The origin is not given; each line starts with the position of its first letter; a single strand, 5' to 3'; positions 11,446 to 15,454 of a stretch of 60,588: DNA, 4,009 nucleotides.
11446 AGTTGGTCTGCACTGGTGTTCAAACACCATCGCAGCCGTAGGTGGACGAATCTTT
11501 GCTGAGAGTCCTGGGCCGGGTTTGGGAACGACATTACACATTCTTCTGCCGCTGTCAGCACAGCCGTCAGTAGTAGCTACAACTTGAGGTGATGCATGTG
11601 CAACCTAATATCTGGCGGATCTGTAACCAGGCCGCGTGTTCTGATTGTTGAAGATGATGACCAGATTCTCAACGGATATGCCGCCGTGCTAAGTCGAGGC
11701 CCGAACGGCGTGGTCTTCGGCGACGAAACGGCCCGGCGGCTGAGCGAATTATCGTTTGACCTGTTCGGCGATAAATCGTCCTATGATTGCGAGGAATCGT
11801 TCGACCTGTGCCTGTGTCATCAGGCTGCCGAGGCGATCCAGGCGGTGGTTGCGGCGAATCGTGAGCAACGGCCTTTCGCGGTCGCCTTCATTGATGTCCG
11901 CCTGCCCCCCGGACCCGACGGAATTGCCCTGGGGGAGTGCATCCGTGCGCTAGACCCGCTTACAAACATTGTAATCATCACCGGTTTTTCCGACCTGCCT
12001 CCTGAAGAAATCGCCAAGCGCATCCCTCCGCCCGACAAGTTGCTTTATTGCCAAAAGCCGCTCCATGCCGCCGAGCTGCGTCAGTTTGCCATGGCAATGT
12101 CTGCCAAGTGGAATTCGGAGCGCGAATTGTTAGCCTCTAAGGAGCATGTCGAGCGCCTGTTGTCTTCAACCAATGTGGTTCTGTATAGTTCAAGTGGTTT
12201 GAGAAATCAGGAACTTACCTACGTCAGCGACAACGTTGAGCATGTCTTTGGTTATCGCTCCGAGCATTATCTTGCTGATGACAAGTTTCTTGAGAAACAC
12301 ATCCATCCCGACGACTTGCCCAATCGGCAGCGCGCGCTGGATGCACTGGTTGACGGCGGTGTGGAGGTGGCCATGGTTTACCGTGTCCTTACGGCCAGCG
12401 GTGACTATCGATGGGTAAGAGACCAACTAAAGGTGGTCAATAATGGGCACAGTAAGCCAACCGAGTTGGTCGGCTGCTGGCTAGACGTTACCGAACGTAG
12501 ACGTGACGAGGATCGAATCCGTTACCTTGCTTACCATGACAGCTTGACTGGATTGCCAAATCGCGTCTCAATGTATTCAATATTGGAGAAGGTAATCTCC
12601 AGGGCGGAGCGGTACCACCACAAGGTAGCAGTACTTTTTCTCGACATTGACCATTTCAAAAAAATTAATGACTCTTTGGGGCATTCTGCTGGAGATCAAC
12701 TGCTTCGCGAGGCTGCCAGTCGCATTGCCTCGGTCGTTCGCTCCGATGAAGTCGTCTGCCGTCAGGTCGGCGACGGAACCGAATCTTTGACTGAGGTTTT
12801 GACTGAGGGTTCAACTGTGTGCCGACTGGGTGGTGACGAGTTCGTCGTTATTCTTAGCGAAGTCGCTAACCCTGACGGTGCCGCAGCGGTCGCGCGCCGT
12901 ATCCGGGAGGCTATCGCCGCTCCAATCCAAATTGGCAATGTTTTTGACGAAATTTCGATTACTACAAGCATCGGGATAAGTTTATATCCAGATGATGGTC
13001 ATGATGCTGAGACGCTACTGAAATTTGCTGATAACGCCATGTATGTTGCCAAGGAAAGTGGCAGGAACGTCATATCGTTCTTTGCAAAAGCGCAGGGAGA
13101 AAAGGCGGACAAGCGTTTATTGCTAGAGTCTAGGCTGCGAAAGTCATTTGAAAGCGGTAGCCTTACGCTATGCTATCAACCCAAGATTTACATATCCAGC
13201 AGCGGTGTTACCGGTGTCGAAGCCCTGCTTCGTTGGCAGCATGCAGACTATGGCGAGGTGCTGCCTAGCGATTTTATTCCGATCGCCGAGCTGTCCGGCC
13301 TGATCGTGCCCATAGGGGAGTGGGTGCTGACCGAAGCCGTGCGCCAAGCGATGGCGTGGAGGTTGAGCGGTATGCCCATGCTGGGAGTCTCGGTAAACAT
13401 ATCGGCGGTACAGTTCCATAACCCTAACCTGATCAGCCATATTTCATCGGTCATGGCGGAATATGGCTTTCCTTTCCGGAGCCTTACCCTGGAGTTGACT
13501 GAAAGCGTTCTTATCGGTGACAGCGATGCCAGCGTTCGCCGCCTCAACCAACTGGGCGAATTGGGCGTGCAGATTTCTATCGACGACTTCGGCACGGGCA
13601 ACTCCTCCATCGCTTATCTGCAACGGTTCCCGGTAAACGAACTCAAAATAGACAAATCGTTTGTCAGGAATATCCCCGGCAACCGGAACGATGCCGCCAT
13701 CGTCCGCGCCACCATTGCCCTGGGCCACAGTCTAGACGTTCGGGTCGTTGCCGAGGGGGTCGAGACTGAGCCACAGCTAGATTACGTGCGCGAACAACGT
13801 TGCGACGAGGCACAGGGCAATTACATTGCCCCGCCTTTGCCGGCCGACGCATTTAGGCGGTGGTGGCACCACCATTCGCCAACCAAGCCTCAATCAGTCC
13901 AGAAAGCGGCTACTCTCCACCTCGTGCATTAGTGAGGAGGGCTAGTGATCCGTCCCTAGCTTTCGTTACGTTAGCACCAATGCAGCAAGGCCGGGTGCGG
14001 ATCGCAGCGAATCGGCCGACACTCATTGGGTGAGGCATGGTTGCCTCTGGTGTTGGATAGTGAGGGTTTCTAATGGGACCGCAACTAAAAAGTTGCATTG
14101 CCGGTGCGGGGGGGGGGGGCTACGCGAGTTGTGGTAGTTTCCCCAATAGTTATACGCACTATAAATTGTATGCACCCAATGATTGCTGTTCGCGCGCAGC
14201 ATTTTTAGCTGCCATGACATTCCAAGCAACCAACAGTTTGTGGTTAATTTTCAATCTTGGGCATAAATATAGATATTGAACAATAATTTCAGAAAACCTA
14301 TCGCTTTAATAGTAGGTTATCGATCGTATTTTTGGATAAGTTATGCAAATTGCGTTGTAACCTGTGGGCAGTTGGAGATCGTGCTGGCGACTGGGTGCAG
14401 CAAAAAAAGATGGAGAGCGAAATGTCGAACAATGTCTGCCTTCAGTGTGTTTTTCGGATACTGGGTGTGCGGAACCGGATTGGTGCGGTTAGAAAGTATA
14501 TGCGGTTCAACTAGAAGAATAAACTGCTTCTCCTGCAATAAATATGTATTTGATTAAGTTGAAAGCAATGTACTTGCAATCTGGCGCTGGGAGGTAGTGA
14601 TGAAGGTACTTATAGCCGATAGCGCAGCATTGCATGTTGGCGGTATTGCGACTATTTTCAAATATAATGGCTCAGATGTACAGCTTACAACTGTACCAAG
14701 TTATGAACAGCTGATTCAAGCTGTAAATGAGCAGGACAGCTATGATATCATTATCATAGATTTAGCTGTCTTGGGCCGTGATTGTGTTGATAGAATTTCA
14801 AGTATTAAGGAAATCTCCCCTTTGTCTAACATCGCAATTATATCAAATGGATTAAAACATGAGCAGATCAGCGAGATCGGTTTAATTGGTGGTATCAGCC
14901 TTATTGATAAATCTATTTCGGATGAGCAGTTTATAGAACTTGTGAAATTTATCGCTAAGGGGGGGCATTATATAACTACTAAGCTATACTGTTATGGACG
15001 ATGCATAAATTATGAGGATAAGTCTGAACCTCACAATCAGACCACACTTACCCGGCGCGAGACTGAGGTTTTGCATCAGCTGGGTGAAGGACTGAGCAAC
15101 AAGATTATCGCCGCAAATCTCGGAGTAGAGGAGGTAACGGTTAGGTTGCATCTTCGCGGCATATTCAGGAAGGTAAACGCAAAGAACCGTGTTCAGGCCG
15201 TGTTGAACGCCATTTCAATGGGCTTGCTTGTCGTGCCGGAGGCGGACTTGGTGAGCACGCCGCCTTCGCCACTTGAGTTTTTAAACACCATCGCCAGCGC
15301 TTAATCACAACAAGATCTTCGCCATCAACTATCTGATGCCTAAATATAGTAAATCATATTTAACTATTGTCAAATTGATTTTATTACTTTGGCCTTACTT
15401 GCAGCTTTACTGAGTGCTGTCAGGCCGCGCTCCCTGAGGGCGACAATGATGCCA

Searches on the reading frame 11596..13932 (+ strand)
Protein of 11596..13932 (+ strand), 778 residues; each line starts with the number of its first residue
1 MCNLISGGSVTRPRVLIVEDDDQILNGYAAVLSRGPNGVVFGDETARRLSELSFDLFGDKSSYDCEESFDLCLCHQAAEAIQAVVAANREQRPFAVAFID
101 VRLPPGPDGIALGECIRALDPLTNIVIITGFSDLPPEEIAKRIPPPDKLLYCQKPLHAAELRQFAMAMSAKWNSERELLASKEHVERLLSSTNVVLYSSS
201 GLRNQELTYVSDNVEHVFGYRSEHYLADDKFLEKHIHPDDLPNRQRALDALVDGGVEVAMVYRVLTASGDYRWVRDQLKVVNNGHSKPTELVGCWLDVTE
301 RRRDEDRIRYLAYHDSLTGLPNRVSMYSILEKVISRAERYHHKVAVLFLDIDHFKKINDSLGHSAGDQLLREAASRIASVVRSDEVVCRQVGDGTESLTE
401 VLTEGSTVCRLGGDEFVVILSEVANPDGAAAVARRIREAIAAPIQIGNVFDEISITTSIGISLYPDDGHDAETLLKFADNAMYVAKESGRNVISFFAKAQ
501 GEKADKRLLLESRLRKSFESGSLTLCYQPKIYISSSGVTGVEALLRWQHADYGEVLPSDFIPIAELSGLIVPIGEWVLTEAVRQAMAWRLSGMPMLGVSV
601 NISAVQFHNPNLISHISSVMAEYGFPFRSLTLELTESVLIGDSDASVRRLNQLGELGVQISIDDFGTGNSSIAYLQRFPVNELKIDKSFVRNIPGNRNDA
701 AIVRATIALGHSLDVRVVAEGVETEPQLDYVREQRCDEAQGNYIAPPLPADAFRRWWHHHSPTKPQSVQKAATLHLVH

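Call 3: search_protein_families(library=pfam, proteins=[window:11596-13932:+], max_evalue=0.01)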
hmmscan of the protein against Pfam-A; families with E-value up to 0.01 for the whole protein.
window:11596-13932:+ (778 aa): 4 families
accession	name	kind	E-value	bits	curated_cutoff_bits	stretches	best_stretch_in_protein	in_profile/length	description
PF00563.25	EAL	-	6.9e-70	235.5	31.3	1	513-747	3-236/236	EAL domain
PF00990.26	GGDEF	-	9.5e-51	172.2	23.8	2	312-393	1-82/161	Diguanylate cyclase, GGDEF domain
PF08447.18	PAS_3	-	1.7e-17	63.9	25.6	1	208-293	2-87/89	PAS fold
PF00072.30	Response_reg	-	1.6e-05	25.5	30.2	1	76-135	30-83/111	Response regulator receiver domain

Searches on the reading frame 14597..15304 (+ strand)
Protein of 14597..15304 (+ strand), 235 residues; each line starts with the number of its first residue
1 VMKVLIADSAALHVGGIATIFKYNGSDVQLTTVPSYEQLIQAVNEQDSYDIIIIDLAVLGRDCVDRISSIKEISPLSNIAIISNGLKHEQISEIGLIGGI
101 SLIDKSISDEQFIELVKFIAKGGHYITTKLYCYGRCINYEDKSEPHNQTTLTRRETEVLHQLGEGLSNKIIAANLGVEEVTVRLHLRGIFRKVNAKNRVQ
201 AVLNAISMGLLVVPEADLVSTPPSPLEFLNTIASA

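Call 3: search_protein_families(library=pfam, proteins=[window:14597-15304:+], max_evalue=0.01)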
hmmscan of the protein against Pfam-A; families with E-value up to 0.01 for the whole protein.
window:14597-15304:+ (235 aa): 3 families
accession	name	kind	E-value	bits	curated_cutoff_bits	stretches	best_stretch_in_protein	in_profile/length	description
PF00196.25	GerE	-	3.5e-16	59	23.5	1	150-203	2-55/57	Bacterial regulatory proteins, luxR family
PF00072.30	Response_reg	-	2.5e-07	31.3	30.2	1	4-116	1-110/111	Response regulator receiver domain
PF08281.18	Sigma70_r4_2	-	0.0074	16.4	25.7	0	163-187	24-48/54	Sigma-70, region 4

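Call 4: search_protein_families(library=ncbifam, proteins=[window:14597-15304:+], max_evalue=0.01)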
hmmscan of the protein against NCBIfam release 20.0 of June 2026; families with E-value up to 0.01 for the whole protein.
window:14597-15304:+ (235 aa): 22 families
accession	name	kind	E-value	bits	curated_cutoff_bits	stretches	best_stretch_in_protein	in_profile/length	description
NF007505.1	PRK10100.1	equivalog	9.2e-19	67.9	250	1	47-204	40-198/204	biofilm master transcriptional regulator CsgD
NF007708.0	PRK10403.1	equivalog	9.5e-19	67.7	343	1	3-203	8-206/215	nitrate/nitrite response regulator protein NarP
NF007935.0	PRK10651.1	equivalog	2.7e-18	65.9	250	1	4-203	9-208/216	two-component system response regulator NarL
NF052445.1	RespRegMctR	equivalog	5.9e-18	65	300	1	2-209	2-203/205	two-component system response regulator MctR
NF041830.1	RR_TF_ErdR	exception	1.1e-16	61.2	390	1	3-203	3-203/213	response regulator transcription factor ErdR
NF011896.0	PRK15369.1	equivalog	1.1e-14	54.5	242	1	2-210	4-209/211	two component system response regulator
NF047785.1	respo_reg_MadR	equivalog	1.2e-14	54.1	300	1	3-211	2-209/209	MadR family response regulator transcription factor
TIGR03020.2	EpsA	equivalog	7.4e-12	45.4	170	1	144-205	184-245/247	XrtB/PEP-CTERM-associated transcriptional regulator EpsA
NF007403.0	PRK09935.1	equivalog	5.4e-10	39.2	271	1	35-205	37-204/210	fimbria biosynthesis transcriptional regulator FimZ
NF003420.0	PRK04841.1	equivalog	1.2e-09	36.9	537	1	147-206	835-894/903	HTH-type transcriptional regulator MalT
NF052366.1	photon_PedR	equivalog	3.3e-09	36.8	120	1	150-211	2-63/74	photosynthetic electron transport-dependent transcriptional regulator PedR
NF007685.0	PRK10360.1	equivalog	7.5e-09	35.7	258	1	98-200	94-187/196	response regulator transcription factor UhpA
TIGR03541.1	reg_near_HchA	equivalog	4.3e-08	32.9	215.6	1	140-209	161-230/232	PA1136 family autoinducer-binding transcriptional regulator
NF006900.1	PRK09390.1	equivalog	2.6e-07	30.4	255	1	32-206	33-198/203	response regulator FixJ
NF007561.1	PRK10188.1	equivalog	1.1e-06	28.2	350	1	141-210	170-239/240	quorum-sensing transcriptional regulator SdiA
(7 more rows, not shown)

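Call 82: search_protein_families(library=padloc, proteins=[window:14597-15304:+], max_evalue=0.001)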
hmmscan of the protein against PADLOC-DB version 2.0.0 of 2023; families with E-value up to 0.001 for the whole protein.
window:14597-15304:+ (235 aa): 2 families
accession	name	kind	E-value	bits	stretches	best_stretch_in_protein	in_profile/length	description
PDLC01851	CARF3--CARF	-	2.2e-06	25.3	1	148-195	207-254/279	-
PDLC01855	CARF3--CARF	-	0.00018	19.3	1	149-194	216-261/288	-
